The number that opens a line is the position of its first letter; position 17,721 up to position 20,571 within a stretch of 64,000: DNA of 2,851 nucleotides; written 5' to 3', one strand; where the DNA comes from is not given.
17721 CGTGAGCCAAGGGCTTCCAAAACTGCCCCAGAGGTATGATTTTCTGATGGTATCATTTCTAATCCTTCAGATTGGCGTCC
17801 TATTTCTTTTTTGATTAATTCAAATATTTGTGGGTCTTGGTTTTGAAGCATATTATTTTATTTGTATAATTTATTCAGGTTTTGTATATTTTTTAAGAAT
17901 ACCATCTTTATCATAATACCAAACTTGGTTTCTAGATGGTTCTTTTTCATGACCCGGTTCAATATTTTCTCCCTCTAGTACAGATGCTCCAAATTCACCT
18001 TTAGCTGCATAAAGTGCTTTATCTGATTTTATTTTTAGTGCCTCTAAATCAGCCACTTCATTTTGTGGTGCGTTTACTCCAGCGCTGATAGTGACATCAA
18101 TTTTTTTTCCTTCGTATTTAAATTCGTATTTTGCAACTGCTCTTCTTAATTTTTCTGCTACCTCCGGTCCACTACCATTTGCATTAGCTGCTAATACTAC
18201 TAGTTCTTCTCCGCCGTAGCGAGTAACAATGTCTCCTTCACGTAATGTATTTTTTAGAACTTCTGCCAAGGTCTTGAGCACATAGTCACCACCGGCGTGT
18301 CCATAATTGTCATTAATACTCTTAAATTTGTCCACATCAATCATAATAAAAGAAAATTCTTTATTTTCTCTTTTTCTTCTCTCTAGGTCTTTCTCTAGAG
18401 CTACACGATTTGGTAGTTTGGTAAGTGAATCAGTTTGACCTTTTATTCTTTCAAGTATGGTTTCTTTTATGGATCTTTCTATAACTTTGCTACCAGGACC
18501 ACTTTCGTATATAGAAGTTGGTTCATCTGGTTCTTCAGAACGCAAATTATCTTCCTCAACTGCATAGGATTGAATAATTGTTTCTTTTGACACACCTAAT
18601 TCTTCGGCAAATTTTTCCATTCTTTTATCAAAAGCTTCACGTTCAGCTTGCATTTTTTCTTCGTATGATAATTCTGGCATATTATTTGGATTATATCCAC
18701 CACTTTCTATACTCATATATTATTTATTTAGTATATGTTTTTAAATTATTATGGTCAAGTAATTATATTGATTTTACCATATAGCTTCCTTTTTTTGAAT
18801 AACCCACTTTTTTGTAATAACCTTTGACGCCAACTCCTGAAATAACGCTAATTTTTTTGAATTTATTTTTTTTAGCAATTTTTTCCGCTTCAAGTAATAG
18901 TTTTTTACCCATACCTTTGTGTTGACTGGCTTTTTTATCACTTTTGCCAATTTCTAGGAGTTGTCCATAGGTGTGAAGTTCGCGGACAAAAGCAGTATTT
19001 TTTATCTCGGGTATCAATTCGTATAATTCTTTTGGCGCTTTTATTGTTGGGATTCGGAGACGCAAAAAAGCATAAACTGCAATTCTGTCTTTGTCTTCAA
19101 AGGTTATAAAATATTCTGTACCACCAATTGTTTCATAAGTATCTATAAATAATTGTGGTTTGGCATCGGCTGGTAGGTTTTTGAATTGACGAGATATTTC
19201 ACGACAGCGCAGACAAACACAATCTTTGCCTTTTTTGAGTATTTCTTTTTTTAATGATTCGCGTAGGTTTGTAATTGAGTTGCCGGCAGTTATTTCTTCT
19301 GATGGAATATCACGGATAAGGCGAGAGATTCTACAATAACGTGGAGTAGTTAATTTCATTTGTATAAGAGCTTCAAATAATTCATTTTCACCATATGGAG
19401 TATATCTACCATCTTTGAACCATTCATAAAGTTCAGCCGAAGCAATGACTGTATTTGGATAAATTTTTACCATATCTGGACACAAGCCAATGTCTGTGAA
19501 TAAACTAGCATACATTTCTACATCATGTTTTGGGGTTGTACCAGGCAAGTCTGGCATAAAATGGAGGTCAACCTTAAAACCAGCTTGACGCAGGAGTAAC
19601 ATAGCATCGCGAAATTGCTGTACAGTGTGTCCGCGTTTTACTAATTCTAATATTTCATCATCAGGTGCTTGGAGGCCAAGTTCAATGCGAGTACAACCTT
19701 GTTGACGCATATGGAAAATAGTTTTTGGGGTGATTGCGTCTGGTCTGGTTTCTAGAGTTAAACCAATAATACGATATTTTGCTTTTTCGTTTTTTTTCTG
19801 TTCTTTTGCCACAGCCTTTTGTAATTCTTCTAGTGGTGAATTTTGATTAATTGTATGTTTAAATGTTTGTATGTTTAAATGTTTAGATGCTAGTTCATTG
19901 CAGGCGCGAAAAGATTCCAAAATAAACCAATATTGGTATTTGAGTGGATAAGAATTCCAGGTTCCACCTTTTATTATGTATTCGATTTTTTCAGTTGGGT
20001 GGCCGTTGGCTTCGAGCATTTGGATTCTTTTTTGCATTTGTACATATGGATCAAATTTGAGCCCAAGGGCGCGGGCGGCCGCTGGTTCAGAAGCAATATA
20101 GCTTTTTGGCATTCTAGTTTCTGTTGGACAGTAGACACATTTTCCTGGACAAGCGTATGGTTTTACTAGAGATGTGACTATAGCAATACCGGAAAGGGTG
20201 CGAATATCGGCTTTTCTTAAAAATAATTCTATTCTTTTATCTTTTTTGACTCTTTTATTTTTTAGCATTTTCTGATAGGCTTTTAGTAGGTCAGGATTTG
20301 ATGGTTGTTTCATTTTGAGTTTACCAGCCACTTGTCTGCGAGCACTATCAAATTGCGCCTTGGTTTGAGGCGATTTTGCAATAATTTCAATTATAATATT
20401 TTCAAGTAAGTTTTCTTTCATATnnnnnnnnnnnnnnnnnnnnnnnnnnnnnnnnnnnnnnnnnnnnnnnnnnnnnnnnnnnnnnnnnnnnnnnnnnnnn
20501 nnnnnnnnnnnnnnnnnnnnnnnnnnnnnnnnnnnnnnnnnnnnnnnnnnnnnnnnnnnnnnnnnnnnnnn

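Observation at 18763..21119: Head-to-head Elp3-like and Trm9-like genes: eukaryote/archaea-type mcm5U34 tRNA wobble pathway with back-to-back start codons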

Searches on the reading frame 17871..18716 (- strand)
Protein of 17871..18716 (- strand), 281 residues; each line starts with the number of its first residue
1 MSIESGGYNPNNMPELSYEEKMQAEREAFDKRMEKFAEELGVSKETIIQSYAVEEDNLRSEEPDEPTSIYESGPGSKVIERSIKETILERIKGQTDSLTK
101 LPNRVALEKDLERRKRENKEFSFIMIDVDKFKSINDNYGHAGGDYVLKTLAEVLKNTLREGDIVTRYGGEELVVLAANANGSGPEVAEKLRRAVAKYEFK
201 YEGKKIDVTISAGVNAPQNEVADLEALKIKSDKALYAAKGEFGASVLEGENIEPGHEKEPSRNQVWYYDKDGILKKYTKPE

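Call 3: search_protein_families(library=pfam, proteins=[window:17871-18716:-], max_evalue=0.01)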
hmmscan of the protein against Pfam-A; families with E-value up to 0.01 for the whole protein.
window:17871-18716:- (281 aa): 1 family
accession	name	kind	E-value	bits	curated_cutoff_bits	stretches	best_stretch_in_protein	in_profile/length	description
PF00990.26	GGDEF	-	1.9e-38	132.2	23.8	1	95-240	3-156/161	Diguanylate cyclase, GGDEF domain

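Call 4: search_protein_families(library=ncbifam, proteins=[window:17871-18716:-], max_evalue=0.01)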
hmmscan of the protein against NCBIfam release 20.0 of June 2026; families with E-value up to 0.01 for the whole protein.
window:17871-18716:- (281 aa): 22 families
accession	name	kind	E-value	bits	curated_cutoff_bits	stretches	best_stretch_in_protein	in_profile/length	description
TIGR00254.1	GGDEF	domain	6.1e-41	139.9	37.4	1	93-240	5-158/168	diguanylate cyclase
NF007380.0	PRK09894.1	equivalog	1.6e-40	139.4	256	1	87-239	123-277/296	diguanylate cyclase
NF038266.1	diguan_SiaD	equivalog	3.9e-37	128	290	1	93-240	94-246/252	biofilm regulation diguanylate cyclase SiaD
NF007135.0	PRK09581.1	equivalog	1.4e-36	126.3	474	1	94-241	293-447/457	PleD family two-component system response regulator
NF041606.1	dguan_cyc_DgcA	equivalog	3.6e-35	121.5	370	1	107-240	196-330/340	diguanylate cyclase DgcA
NF007423.1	PRK09966.1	equivalog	4.5e-32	111.4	325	1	92-239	238-390/390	diguanylate cyclase DgcN/YfiN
NF047654.1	DiguCycDgcRLepto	equivalog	3.1e-30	105.1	500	1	94-241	134-288/295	diguanylate cyclase DgcR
NF007298.0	PRK09776.1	equivalog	1.5e-28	99.3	1135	1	95-240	686-836/1111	diguanylate cyclase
NF051473.1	DigCycDgcsShew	equivalog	1.6e-27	96.6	400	1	95-240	137-282/291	diguanylate cyclase DgcS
NF011955.1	PRK15426.1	equivalog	2.9e-25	88.5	408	1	95-240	400-552/564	cellulose biosynthesis regulator diguanylate cyclase DgcQ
NF045675.1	PhdiestaseDibA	equivalog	1.5e-22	79.7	980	1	94-241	204-356/623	phosphodiesterase DibA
NF007474.0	PRK10060.1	equivalog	1.4e-21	76.4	782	1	90-241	234-387/663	cyclic di-GMP phosphodiesterase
NF053781.1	cdiGMPphdstlr2612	equivalog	7.4e-20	70.2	1600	1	94-241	841-994/1268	Tlr1612 family c-di-GMP phosphodiesterase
NF047872.1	GGDEF_GdpS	equivalog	4.1e-19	69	400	1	94-241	188-342/355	GGDEF domain-containing protein GdpS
NF040885.1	diguan_DgcJ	equivalog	7.3e-19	67.9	500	1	95-239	343-486/493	diguanylate cyclase DgcJ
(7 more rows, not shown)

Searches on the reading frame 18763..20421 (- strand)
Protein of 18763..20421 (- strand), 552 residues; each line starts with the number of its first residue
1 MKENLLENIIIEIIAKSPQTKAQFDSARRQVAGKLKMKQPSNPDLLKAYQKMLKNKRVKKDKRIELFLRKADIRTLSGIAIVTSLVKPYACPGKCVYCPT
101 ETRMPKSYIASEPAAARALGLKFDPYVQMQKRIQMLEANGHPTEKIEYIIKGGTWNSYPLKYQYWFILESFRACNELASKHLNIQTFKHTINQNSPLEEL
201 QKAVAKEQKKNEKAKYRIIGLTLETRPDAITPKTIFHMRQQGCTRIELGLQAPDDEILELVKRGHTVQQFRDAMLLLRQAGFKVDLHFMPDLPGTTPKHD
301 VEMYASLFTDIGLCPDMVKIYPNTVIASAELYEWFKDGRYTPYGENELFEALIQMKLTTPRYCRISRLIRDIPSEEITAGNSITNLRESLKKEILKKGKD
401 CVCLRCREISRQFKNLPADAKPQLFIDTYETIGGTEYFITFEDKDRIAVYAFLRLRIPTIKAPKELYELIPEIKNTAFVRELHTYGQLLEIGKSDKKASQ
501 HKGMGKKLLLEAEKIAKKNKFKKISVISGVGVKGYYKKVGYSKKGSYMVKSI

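Call 3: search_protein_families(library=pfam, proteins=[window:18763-20421:-], max_evalue=0.01)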
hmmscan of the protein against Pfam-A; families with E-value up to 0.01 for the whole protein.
window:18763-20421:- (552 aa): 4 families
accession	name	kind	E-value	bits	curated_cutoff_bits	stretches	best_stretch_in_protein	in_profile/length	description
PF16199.10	Radical_SAM_C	-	1.2e-16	61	31.9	1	315-394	1-83/85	Radical_SAM C-terminal domain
PF04055.27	Radical_SAM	-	7.3e-16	59.2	29.5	1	90-303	6-162/166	Radical SAM superfamily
PF13673.13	Acetyltransf_10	-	0.00072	20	23.6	1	497-546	61-112/128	Acetyltransferase (GNAT) domain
PF00583.31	Acetyltransf_1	-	0.0044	17.7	20.7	0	498-541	70-116/116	Acetyltransferase (GNAT) family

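Call 4: search_protein_families(library=ncbifam, proteins=[window:18763-20421:-], max_evalue=0.01)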
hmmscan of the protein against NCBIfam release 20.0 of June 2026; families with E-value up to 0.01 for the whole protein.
window:18763-20421:- (552 aa): 22 families
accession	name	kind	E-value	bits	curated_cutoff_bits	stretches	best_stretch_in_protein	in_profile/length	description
TIGR01211.1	ELP3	subfamily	5e-151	503.7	350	1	12-551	5-521/522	tRNA uridine(34) 5-carboxymethylaminomethyl modification radical SAM/GNAT enzyme Elp3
TIGR01212.1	TIGR01212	equivalog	2e-18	66.6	180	1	214-387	105-279/302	tRNA modification radical SAM protein MnmL/YtqA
TIGR03994.1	rSAM_HemZ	equivalog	1.5e-10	40.8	321.4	1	218-336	172-289/401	coproporphyrinogen dehydrogenase HemZ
NF006060.0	PRK08207.1-3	equivalog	1.1e-08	34.4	653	1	217-346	239-368/477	coproporphyrinogen III oxidase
TIGR04013.1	B12_SAM_MJ_1487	hypoth_equivalog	1.6e-08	33.8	251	1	224-299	246-322/382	TIGR04013 family B12-binding domain/radical SAM domain-containing protein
TIGR00539.1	hemN_rel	equivalog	5e-08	32.4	205.4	1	210-325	79-191/361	radical SAM family heme chaperone HemW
NF006067.1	PRK08208.1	equivalog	9.5e-08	31.4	380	1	206-331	112-235/427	STM4012 family radical SAM protein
TIGR00538.1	hemN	equivalog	3e-06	26.3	324.95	1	219-321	138-238/454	oxygen-independent coproporphyrinogen III oxidase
NF004567.0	PRK05904.1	equivalog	8e-06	25.3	355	1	196-294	74-166/353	coproporphyrinogen III oxidase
NF010916.0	PRK14336.1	equivalog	1.1e-05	24.4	606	1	180-287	176-278/418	tRNA (N6-isopentenyl adenosine(37)-C2)-methylthiotransferase MiaB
TIGR02026.1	BchE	equivalog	1.7e-05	23.9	481.35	1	155-337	216-389/497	magnesium-protoporphyrin IX monomethyl ester anaerobic oxidative cyclase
NF040546.1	rSAM_CUAEP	equivalog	8.2e-05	21.5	500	1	235-305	266-336/468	CUAEP/CCAEP-tail radical SAM (seleno)protein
TIGR01210.1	TIGR01210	equivalog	8.5e-05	21.9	212.15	1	216-286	101-173/313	archaeosine biosynthesis radical SAM protein RaSEA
NF006061.0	PRK08207.1-4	equivalog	0.00015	20.7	702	1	218-298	264-346/501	coproporphyrinogen III oxidase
TIGR04479.1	bcpD_PhpK_rSAM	subfamily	0.00029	19.3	600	1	226-298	325-397/504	PhpK family radical SAM P-methyltransferase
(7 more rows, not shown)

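Call 6: search_solved_structures(query=window:18763-20421:-, max_evalue=0.001, show_alignments=1)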
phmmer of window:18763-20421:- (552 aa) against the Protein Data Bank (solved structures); distinct sequences matched with E-value up to 0.001: 9.
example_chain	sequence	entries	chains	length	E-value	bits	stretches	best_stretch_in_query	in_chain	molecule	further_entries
6ia8_A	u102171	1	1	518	4.9e-108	365.1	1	54-551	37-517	Histone acetyltransferase, ELP3 family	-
6iaz_A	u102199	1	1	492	5.4e-108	364.9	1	54-551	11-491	Histone acetyltransferase, ELP3 family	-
6iad_A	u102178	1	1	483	1.2e-107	363.8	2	201-551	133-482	Histone acetyltransferase, ELP3 family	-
5l7j_A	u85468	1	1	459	5.7e-104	351.6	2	208-551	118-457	ELP3 family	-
6ia6_A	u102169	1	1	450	2.1e-93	316.7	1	72-551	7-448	ELP3 family, ELP3 family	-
5l7l_A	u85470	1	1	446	2.3e-93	316.6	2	208-551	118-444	ELP3 family, ELP3 family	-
6qk7_C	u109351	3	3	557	2.6e-82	280.2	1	67-551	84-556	Elongator complex protein 3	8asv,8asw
8ptx_C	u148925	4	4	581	2.7e-82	280.1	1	68-551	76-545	Elongator complex protein 3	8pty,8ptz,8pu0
8avg_C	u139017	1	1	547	4.2e-81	276.2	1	68-551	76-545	Elongator complex protein 3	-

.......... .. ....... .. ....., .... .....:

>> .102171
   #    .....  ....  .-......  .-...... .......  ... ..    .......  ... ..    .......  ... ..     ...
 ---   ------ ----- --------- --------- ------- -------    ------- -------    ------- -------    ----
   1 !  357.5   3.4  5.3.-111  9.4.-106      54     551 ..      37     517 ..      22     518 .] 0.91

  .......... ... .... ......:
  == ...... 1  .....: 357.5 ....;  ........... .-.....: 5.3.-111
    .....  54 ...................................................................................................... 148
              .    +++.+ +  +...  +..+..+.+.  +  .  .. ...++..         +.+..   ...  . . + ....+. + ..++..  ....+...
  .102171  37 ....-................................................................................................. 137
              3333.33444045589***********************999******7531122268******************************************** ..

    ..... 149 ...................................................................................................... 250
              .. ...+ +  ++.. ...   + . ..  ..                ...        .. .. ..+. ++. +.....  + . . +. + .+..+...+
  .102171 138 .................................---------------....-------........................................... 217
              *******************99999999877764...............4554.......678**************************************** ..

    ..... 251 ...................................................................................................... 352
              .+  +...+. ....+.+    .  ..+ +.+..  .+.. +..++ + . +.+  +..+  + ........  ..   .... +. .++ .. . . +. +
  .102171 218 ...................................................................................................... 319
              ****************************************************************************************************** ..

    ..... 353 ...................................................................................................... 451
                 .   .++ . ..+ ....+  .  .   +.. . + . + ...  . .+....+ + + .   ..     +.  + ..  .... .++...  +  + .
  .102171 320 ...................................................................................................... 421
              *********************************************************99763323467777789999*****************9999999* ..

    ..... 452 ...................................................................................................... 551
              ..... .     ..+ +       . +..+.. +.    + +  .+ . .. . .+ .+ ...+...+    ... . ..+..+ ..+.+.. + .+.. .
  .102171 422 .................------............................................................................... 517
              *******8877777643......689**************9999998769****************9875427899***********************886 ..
